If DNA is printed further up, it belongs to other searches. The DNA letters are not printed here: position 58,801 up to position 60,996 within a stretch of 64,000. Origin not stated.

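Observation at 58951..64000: Rieske/cytochrome b/cytochrome c cluster preceded by a GltD-like NAD(P)H flavo-iron-sulfur protein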

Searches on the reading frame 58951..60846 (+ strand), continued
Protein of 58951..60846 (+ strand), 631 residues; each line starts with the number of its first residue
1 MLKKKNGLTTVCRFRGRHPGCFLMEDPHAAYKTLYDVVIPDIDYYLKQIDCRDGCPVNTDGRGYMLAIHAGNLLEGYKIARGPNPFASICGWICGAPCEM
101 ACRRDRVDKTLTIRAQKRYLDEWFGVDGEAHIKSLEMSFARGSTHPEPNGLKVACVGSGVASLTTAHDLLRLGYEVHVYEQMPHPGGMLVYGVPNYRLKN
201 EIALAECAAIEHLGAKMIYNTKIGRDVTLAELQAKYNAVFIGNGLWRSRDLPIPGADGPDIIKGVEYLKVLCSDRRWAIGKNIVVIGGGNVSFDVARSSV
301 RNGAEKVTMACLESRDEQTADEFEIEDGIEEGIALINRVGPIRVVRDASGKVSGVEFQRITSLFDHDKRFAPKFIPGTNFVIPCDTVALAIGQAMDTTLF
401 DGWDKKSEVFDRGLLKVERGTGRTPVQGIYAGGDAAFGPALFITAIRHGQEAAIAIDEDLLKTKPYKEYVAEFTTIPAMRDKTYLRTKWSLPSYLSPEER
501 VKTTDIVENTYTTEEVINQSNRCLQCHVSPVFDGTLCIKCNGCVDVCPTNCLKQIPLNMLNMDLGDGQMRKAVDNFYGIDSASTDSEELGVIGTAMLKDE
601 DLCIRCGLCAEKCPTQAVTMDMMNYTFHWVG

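Call 51: list_cluster_members(proteins=[P0242, P0243, P0244, P0245, P0246, P0247, P0248, P0250, P0251, P0256])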
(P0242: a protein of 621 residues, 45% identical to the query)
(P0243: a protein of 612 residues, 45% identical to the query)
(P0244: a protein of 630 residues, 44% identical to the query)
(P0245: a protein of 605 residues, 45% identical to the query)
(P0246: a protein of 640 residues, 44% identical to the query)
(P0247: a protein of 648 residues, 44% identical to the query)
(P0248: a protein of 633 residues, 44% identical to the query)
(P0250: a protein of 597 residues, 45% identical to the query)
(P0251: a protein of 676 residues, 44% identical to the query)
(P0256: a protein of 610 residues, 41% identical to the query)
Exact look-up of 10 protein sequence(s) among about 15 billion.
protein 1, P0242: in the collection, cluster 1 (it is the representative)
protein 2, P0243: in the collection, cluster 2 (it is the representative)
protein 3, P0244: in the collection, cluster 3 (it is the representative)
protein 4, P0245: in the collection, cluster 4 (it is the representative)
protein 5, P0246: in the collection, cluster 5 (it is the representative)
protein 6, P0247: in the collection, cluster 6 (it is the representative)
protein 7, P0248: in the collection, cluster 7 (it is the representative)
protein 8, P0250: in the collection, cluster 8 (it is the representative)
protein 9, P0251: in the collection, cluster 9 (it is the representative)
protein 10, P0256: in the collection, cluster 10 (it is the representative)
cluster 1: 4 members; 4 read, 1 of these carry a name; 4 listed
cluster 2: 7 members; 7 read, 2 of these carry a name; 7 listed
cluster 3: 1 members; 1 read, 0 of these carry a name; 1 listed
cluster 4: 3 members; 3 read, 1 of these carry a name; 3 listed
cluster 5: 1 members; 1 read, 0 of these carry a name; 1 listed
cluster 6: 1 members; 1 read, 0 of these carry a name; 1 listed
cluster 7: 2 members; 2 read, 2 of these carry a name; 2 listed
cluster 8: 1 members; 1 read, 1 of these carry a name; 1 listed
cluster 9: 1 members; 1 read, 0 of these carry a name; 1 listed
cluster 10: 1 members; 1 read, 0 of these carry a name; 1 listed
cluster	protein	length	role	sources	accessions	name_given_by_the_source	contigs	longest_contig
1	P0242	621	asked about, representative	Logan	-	-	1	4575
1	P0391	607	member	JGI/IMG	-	NADPH-dependent glutamate synthase beta subunit-like oxidoreductase/ferredoxin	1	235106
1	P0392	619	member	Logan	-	-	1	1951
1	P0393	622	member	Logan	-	-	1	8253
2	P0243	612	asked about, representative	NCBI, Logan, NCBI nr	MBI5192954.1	MAG: FAD-dependent oxidoreductase [Nitrospirae bacterium] | FAD-dependent oxidoreductase [Nitrospirota bacterium]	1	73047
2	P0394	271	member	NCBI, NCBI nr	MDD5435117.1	MAG: FAD-dependent oxidoreductase, partial [Nitrospira sp.] | FAD-dependent oxidoreductase [Nitrospira sp.]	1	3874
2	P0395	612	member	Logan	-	-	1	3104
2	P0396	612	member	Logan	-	-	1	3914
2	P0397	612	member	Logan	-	-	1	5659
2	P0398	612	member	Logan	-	-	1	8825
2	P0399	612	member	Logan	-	-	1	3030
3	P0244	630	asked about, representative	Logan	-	-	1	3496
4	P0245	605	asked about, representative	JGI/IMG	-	formate dehydrogenase (NADP+) beta subunit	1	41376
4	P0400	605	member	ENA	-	-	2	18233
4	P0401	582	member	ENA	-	-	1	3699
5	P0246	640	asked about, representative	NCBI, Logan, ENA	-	-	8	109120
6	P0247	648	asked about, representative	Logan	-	-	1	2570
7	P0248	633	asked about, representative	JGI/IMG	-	NADPH-dependent glutamate synthase beta subunit-like oxidoreductase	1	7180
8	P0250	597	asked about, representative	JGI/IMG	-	NADPH-dependent glutamate synthase beta subunit-like oxidoreductase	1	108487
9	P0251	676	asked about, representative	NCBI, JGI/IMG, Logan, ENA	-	-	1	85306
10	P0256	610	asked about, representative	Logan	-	-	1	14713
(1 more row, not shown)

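Call 52: find_encoding_contigs(protein=P0243, flank=10000, max_places=1)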
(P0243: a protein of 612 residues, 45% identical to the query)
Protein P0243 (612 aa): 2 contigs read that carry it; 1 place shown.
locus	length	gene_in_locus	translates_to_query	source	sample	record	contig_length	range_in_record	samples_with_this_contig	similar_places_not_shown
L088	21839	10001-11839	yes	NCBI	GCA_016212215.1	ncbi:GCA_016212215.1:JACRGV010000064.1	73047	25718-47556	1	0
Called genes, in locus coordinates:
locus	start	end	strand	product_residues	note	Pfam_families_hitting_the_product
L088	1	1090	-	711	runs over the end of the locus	PF00004:AAA, PF01434:Peptidase_M41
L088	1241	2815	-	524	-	PF23545:Zn_ribbon_HMPTM, PF04055:Radical_SAM, PF13353:Fer4_12 (faint)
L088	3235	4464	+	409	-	PF12704:MacB_PCD, PF02687:FtsX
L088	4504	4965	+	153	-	PF06146:PsiE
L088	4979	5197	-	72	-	-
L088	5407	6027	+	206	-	-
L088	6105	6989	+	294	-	PF13580:SIS_2 (weak), PF22198:GKRP_SIS_2 (faint), PF22645:GKRP_SIS_N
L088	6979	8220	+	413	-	PF03702:AnmK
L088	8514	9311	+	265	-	PF03781:FGE-sulfatase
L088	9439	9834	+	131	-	PF00571:CBS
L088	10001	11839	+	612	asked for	PF14691:Fer4_20, PF01266:DAO (weak), PF07992:Pyr_redox_2, PF13450:NAD_binding_8, PF13738:Pyr_redox_3, PF12838:Fer4_7, PF13183:Fer4_8 (weak), PF00037:Fer4 (weak), +7 more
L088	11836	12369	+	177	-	PF00355:Rieske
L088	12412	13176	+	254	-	PF00033:Cytochrome_B, PF14358:DUF4405 (weak), PF13631:Cytochrom_B_N_2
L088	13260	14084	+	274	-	-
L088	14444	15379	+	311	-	PF22113:Mtrc-MtrF_II-IV_dom (faint), PF00034:Cytochrom_C (weak)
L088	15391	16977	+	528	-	-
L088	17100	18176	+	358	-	PF04055:Radical_SAM, PF13353:Fer4_12 (faint), PF12544:LAM_C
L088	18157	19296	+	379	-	PF06559:DCD_N, PF22769:DCD, PF22569:DCD_C, PF22769:DCD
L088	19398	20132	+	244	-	PF13623:SurA_N_2, PF13624:SurA_N_3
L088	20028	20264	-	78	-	-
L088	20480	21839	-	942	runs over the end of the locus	PF00311:PEPcase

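Call 53: find_encoding_contigs(protein=P0246, flank=10000, max_places=1)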
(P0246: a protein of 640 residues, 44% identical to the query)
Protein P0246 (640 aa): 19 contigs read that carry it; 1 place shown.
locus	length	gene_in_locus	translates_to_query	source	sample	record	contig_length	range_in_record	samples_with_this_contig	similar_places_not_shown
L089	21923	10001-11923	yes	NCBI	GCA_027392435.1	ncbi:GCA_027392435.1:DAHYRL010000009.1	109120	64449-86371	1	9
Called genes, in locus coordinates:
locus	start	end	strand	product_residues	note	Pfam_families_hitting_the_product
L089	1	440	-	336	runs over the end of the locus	-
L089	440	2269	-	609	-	PF01381:HTH_3, PF13560:HTH_31 (weak), PF13428:TPR_14 (faint), PF25058:ARM_TT21 (faint), PF14559:TPR_19 (faint), PF00515:TPR_1 (faint), PF17874:TPR_MalT (weak), PF13424:TPR_12 (weak), +5 more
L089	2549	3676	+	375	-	PF14321:DUF4382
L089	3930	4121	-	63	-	-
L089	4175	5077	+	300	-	PF00528:BPD_transp_1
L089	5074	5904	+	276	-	PF00528:BPD_transp_1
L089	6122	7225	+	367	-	PF00142:Fer4_NifH (faint), PF01883:FeS_assembly_P, PF01656:CbiA, PF02374:ArsA_ATPase (faint), PF09140:MipZ, PF10609:ParA, PF13614:AAA_31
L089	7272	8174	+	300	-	PF02195:ParB_N, PF17762:HTH_ParB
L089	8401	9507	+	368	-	PF08240:ADH_N, PF16912:Glu_dehyd_C (weak), PF00107:ADH_zinc_N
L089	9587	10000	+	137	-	PF02152:FolB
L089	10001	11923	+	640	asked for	PF00037:Fer4 (faint), PF12838:Fer4_7 (faint), PF14691:Fer4_20, PF01262:AlaDh_PNT_C (faint), PF00890:FAD_binding_2 (weak), PF01266:DAO, PF07992:Pyr_redox_2, PF13450:NAD_binding_8, +2 more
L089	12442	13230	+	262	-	PF06283:ThuA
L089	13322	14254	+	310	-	PF00528:BPD_transp_1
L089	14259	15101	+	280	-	PF00528:BPD_transp_1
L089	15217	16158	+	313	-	PF05721:PhyH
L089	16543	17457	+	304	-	PF01987:AIM24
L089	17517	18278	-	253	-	PF06439:3keto-disac_hyd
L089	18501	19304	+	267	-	PF05721:PhyH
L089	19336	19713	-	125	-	PF24777:DUF7700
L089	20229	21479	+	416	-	PF08323:Glyco_transf_5, PF20706:GT4-conflict, PF13439:Glyco_transf_4, PF13579:Glyco_trans_4_4, PF08323:Glyco_transf_5, PF00534:Glycos_transf_1, PF13692:Glyco_trans_1_4, PF13524:Glyco_trans_1_2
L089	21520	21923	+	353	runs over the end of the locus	PF13784:Fic_N, PF02661:Fic, PF21248:SoFic-like_C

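Call 54: find_encoding_contigs(protein=P0251, flank=10000, max_places=1)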
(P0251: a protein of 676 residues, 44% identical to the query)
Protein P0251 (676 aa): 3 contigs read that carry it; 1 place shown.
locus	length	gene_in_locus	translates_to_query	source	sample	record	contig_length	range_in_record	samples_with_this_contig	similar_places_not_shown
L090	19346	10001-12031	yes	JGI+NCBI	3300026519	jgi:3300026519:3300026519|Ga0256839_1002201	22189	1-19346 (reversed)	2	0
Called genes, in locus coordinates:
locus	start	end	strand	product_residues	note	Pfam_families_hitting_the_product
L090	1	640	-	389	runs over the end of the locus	PF00155:Aminotran_1_2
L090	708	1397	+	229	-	PF02861:Clp_N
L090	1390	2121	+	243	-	PF00483:NTP_transferase, PF12804:NTP_transf_3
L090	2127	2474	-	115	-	PF04977:DivIC (weak)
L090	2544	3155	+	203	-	PF13798:PCYCGC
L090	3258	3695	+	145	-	PF00383:dCMP_cyt_deam_1, PF14437:MafB19-deam, PF14439:Bd3614-deam (weak)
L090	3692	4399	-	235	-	PF01135:PCMT, PF08704:GCD14 (weak), PF13847:Methyltransf_31 (weak), PF13649:Methyltransf_25 (weak)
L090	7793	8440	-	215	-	PF00857:Isochorismatase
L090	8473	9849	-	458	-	PF02749:QRPTase_N (faint), PF17767:NAPRTase_N, PF04095:NAPRTase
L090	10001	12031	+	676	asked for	PF12838:Fer4_7 (faint), PF14691:Fer4_20, PF01266:DAO, PF01946:Thi4 (weak), PF07992:Pyr_redox_2, PF12831:FAD_oxidored (weak), PF13450:NAD_binding_8, PF00037:Fer4 (weak), +3 more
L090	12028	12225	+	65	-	PF03597:FixS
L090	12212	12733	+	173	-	PF00355:Rieske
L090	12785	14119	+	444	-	PF00033:Cytochrome_B, PF14358:DUF4405, PF13631:Cytochrom_B_N_2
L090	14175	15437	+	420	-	PF00034:Cytochrom_C (faint), PF13442:Cytochrome_CBB3 (faint)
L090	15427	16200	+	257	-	PF02433:FixO (faint), PF00034:Cytochrom_C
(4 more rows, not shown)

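Call 61: list_cluster_members(proteins=[P0249, P0252, P0260, P0263, P0266, P0271, P0280, P0281, P0292, P0308])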
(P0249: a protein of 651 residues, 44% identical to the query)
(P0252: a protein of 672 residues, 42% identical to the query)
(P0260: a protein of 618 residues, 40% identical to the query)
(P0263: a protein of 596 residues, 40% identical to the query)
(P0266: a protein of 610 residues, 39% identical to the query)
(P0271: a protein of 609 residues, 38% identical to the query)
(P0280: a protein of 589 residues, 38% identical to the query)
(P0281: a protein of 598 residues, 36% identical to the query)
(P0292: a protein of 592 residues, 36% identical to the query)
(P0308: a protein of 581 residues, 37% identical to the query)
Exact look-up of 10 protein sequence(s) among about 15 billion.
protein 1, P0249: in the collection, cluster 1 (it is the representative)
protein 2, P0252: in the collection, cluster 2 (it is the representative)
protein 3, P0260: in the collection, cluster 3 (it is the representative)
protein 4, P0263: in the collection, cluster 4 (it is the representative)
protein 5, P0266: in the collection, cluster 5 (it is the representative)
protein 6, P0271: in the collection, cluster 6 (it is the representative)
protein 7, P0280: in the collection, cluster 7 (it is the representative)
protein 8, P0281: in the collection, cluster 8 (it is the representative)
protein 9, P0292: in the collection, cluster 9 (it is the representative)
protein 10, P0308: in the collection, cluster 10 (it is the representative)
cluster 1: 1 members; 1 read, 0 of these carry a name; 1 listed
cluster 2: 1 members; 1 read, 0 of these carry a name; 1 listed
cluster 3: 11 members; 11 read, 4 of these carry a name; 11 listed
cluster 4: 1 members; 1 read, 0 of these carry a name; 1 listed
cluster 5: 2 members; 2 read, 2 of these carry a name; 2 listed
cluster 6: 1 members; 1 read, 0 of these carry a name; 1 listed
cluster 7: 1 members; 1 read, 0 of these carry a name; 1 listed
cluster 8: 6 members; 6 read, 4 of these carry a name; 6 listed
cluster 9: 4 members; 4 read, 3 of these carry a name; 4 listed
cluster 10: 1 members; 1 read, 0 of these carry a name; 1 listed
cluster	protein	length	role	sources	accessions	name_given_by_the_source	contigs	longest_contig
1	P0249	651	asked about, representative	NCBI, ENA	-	-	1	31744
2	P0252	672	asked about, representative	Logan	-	-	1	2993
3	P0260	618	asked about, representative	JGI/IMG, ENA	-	NADPH-dependent glutamate synthase beta subunit-like oxidoreductase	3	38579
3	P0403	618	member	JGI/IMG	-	formate dehydrogenase beta subunit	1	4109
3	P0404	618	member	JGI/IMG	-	formate dehydrogenase beta subunit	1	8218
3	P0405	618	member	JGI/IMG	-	formate dehydrogenase beta subunit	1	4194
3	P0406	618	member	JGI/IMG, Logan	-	-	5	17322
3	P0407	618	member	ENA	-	-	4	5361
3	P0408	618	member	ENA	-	-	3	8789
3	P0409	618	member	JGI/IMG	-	-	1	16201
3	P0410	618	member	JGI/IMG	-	-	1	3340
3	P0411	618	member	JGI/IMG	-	-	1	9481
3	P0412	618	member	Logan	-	-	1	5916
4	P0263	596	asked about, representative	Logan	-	-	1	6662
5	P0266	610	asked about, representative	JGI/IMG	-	formate dehydrogenase (NADP+) beta subunit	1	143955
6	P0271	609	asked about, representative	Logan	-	-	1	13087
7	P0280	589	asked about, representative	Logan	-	-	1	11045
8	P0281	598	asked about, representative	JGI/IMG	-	formate dehydrogenase major subunit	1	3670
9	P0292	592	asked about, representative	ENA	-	-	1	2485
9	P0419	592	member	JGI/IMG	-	NADPH-dependent glutamate synthase beta subunit-like oxidoreductase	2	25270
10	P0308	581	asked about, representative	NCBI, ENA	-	-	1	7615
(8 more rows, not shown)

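Call 62: find_encoding_contigs(protein=P0266, flank=8000, max_places=1)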
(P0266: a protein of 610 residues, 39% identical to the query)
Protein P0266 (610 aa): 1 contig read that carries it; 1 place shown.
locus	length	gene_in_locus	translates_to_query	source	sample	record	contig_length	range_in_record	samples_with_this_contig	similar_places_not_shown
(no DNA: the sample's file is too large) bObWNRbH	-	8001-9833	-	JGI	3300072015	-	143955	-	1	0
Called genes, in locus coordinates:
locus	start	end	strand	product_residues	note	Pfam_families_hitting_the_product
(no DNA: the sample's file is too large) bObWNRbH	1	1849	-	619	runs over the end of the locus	PF16586:DUF5060, PF13204:Apiosidase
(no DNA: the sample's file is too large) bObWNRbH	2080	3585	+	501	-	PF00005:ABC_tran, PF13304:AAA_21 (faint), PF00005:ABC_tran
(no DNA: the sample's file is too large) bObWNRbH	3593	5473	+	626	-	PF02653:BPD_transp_2, PF00532:Peripla_BP_1, PF13407:Peripla_BP_4, PF13377:Peripla_BP_3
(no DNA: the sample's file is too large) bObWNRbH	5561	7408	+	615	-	PF00999:Na_H_Exchanger, PF00359:PTS_EIIA_2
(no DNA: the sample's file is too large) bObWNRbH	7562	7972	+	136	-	PF02082:Rrf2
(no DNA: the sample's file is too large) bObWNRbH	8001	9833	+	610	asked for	PF14691:Fer4_20, PF01266:DAO (weak), PF07992:Pyr_redox_2, PF13450:NAD_binding_8 (weak), PF13237:Fer4_10 (weak), PF12838:Fer4_7, PF13534:Fer4_17 (weak), PF00037:Fer4 (weak), +2 more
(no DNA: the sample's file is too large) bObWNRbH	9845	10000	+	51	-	PF03597:FixS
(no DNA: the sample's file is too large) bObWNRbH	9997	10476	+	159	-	PF00355:Rieske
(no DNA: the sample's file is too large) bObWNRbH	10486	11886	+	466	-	PF00033:Cytochrome_B, PF13631:Cytochrom_B_N_2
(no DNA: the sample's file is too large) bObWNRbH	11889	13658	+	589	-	PF14522:Cytochrome_C7 (faint), PF09086:DUF1924 (faint), PF14537:Cytochrom_c3_2 (faint), PF22113:Mtrc-MtrF_II-IV_dom (faint), PF00034:Cytochrom_C (weak), PF13442:Cytochrome_CBB3, PF00034:Cytochrom_C, PF13442:Cytochrome_CBB3 (weak), +1 more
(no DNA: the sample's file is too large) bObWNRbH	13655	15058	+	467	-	PF00115:COX1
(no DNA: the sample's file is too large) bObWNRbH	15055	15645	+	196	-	PF02433:FixO, PF00034:Cytochrom_C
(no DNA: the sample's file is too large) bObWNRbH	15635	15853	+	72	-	-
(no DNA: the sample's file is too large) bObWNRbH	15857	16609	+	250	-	PF13187:Fer4_9 (faint), PF13746:Fer4_18 (weak)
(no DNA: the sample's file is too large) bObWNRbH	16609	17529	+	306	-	PF13386:DsbD_2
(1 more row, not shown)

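Call 63: find_encoding_contigs(protein=P0260, flank=8000, max_places=1)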
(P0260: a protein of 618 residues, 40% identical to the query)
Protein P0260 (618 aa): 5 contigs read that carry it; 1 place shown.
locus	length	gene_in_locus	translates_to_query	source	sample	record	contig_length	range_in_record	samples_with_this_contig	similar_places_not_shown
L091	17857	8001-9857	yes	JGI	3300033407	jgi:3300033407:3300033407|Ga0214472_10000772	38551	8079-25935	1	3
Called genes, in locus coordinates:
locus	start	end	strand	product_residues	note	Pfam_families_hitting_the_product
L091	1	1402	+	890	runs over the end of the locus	PF00133:tRNA-synt_1, PF09334:tRNA-synt_1g, PF13603:tRNA-synt_1_2 (weak), PF09334:tRNA-synt_1g (weak), PF08264:Anticodon_1, PF10458:Val_tRNA-synt_C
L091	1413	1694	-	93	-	-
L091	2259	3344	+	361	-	PF00072:Response_reg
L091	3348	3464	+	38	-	-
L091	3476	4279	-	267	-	PF02602:HEM4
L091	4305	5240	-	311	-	PF01379:Porphobil_deam, PF03900:Porphobil_deamC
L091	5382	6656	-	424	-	PF05201:GlutR_N, PF01488:Shikimate_DH, PF03807:F420_oxidored (weak), PF13241:NAD_binding_7 (weak), PF00745:GlutR_dimer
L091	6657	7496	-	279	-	PF01578:Cytochrom_C_asm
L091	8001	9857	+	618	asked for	PF13237:Fer4_10 (faint), PF14691:Fer4_20, PF07992:Pyr_redox_2, PF13450:NAD_binding_8 (weak), PF13738:Pyr_redox_3 (weak), PF12838:Fer4_7, PF13187:Fer4_9, PF00037:Fer4 (weak), +1 more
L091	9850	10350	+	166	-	PF00355:Rieske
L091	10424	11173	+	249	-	PF00033:Cytochrome_B, PF14358:DUF4405 (weak), PF13631:Cytochrom_B_N_2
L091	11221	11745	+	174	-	-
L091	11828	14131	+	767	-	PF13442:Cytochrome_CBB3 (faint), PF14522:Cytochrome_C7 (faint), PF14537:Cytochrom_c3_2 (faint), PF22113:Mtrc-MtrF_II-IV_dom (faint), PF02433:FixO (faint), PF00034:Cytochrom_C (weak)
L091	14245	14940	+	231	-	PF14686:fn3_3 (weak)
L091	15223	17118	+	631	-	PF03631:Virul_fac_BrkB, PF00578:AhpC-TSA, PF08534:Redoxin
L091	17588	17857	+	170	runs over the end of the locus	-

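Call 64: find_encoding_contigs(protein=P0419, flank=8000, max_places=1)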
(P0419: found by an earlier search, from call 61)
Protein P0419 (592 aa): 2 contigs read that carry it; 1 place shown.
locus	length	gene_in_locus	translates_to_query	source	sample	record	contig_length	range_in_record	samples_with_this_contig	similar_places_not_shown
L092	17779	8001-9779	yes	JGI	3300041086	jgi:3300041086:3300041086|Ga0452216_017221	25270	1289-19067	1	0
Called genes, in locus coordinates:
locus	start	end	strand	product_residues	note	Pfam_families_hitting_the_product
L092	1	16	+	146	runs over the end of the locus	PF00572:Ribosomal_L13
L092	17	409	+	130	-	PF00380:Ribosomal_S9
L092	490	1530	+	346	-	PF01118:Semialdhyde_dh, PF22698:Semialdhyde_dhC_1, PF02774:Semialdhyde_dhC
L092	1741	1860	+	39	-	-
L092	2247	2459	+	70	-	-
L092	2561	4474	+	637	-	-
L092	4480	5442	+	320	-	PF01040:UbiA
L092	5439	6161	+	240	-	-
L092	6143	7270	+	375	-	PF03264:Cytochrom_NNT (weak), PF14522:Cytochrome_C7 (faint), PF22113:Mtrc-MtrF_II-IV_dom (weak)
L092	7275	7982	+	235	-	PF01209:Ubie_methyltran, PF13489:Methyltransf_23, PF08241:Methyltransf_11, PF08242:Methyltransf_12, PF13649:Methyltransf_25, PF13847:Methyltransf_31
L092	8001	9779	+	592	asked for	PF14691:Fer4_20, PF00070:Pyr_redox (weak), PF01266:DAO (weak), PF07992:Pyr_redox_2, PF13450:NAD_binding_8, PF13738:Pyr_redox_3, PF00037:Fer4 (weak), PF12838:Fer4_7, +8 more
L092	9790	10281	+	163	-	PF00355:Rieske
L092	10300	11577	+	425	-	PF00033:Cytochrome_B, PF13631:Cytochrom_B_N_2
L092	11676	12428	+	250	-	PF14522:Cytochrome_C7 (faint), PF00034:Cytochrom_C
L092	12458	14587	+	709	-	PF13435:Cytochrome_C554 (faint), PF02085:Cytochrom_CIII (faint), PF22113:Mtrc-MtrF_II-IV_dom (faint), PF14537:Cytochrom_c3_2 (faint), PF14522:Cytochrome_C7 (faint)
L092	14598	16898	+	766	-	PF04879:Molybdop_Fe4S4, PF00384:Molybdopterin, PF01568:Molydop_binding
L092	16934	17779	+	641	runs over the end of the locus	PF02085:Cytochrom_CIII (faint), PF09699:Paired_CXXCH_1 (faint), PF14522:Cytochrome_C7 (faint), PF14537:Cytochrom_c3_2 (weak)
